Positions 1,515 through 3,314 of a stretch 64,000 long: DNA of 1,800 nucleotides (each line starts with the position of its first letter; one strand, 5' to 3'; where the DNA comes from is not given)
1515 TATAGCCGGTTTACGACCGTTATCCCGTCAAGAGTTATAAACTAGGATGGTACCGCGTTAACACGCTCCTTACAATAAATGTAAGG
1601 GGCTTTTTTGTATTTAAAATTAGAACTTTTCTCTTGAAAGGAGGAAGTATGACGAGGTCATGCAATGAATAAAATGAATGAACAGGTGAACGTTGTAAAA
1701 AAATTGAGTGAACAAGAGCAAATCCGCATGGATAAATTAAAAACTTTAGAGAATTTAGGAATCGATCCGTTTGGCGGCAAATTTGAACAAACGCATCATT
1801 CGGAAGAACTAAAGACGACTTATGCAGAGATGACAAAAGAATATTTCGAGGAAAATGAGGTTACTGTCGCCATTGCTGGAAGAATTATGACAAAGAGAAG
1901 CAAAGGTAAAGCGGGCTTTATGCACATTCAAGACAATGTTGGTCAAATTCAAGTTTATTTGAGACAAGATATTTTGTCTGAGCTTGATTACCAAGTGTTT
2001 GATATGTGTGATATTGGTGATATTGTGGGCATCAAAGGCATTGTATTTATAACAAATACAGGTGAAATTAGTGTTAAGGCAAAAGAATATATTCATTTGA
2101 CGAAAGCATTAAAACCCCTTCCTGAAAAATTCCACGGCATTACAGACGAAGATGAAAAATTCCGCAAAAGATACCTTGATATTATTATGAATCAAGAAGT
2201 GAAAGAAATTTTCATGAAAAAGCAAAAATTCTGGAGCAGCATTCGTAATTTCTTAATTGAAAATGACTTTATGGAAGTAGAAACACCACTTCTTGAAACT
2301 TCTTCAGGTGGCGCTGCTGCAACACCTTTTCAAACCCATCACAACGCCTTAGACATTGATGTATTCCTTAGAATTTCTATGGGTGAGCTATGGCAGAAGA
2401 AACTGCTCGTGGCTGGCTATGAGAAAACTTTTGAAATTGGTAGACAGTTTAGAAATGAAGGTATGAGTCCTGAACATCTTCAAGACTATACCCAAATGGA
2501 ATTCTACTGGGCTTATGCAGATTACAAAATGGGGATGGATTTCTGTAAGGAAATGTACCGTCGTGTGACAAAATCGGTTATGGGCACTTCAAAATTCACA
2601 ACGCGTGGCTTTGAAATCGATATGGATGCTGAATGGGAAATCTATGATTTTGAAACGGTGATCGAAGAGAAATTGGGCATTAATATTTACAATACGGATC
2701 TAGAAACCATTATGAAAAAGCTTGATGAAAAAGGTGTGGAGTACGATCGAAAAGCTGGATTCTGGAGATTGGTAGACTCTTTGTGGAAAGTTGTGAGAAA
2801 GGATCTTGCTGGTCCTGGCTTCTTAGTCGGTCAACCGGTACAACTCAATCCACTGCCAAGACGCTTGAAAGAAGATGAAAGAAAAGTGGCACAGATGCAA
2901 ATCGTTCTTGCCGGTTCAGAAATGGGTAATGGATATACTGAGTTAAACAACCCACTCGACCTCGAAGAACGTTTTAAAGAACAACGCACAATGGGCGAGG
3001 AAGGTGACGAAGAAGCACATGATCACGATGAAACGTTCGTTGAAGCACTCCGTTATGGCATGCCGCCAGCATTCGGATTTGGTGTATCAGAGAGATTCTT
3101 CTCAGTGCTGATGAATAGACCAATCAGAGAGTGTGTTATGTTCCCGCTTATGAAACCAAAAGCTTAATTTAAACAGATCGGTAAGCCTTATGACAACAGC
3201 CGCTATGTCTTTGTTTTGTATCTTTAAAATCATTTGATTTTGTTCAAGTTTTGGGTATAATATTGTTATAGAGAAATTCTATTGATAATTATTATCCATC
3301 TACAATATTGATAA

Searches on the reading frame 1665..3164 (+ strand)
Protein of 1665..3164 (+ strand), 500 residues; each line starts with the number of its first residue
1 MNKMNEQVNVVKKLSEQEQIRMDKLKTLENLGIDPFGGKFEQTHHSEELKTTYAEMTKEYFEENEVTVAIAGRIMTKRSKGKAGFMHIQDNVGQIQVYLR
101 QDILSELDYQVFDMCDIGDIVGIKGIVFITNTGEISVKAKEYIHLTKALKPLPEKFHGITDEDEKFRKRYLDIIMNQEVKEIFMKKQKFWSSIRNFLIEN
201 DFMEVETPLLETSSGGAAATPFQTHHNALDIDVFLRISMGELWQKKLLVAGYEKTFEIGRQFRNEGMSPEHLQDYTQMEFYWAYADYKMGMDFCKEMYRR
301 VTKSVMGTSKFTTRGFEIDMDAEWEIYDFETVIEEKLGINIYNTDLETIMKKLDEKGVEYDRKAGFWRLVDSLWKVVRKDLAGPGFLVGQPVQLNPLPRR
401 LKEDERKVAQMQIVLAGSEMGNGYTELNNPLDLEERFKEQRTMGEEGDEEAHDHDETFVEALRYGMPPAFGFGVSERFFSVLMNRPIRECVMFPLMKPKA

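Call 51: search_protein_families(library=pfam, proteins=[window:1665-3164:+], max_evalue=0.00001)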
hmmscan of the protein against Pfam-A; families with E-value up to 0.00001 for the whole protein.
window:1665-3164:+ (500 aa): 2 families
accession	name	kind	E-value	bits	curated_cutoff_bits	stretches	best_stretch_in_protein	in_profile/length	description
PF00152.25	tRNA-synt_2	-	2.6e-63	214.4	25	1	161-496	1-307/308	tRNA synthetases class II (D, K and N)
PF01336.31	tRNA_anti-codon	-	2.1e-15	56.8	27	1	68-143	1-73/75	OB-fold nucleic acid binding domain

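Call 61: find_homologous_proteins(query=window:1665-3164:+, max_evalue=1e-100)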
Query window:1665-3164:+ (500 aa): 7597 proteins with E <= 1e-100 among 8000 candidates; the best 120 are listed.
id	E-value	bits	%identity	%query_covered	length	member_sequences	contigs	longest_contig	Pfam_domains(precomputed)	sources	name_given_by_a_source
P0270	0.0e+0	1141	100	100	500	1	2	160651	PF01336.32,PF00152.26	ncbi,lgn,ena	-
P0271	0.0e+0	1127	98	100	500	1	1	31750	PF01336.32,PF00152.26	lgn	-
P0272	0.0e+0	1033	89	100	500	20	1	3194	PF01336.32,PF00152.26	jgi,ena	-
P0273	0.0e+0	1014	88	99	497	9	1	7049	PF01336.32,PF00152.26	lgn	-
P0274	1.6e-297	1005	88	98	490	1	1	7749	PF01336.32,PF00152.26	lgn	-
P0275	2.0e-297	1005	88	98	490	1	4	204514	PF01336.32,PF00152.26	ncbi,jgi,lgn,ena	jgi:lysyl-tRNA synthetase class 2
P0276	3.1e-294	994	86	99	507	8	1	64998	PF01336.32,PF00152.26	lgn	-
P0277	1.6e-292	988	86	99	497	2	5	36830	PF01336.32,PF00152.26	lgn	-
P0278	2.0e-291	985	86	98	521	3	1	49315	PF01336.32,PF00152.26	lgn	-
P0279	1.2e-289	979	85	98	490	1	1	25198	PF01336.32,PF00152.26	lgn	-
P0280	4.7e-289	977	84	99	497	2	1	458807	PF01336.32,PF00152.26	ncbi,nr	ncbi:lysine--tRNA ligase [Irregularibacter muris]|nr:lysine--tRNA ligase [Irregularibacter muris]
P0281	1.5e-287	972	83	99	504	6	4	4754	PF01336.32,PF00152.26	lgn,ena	-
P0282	4.4e-286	967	82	99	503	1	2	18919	PF01336.32,PF00152.26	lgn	-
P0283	5.1e-284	960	82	99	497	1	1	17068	PF01336.32,PF00152.26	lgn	-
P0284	1.5e-279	946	82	99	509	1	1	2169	PF01336.32,PF00152.26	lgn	-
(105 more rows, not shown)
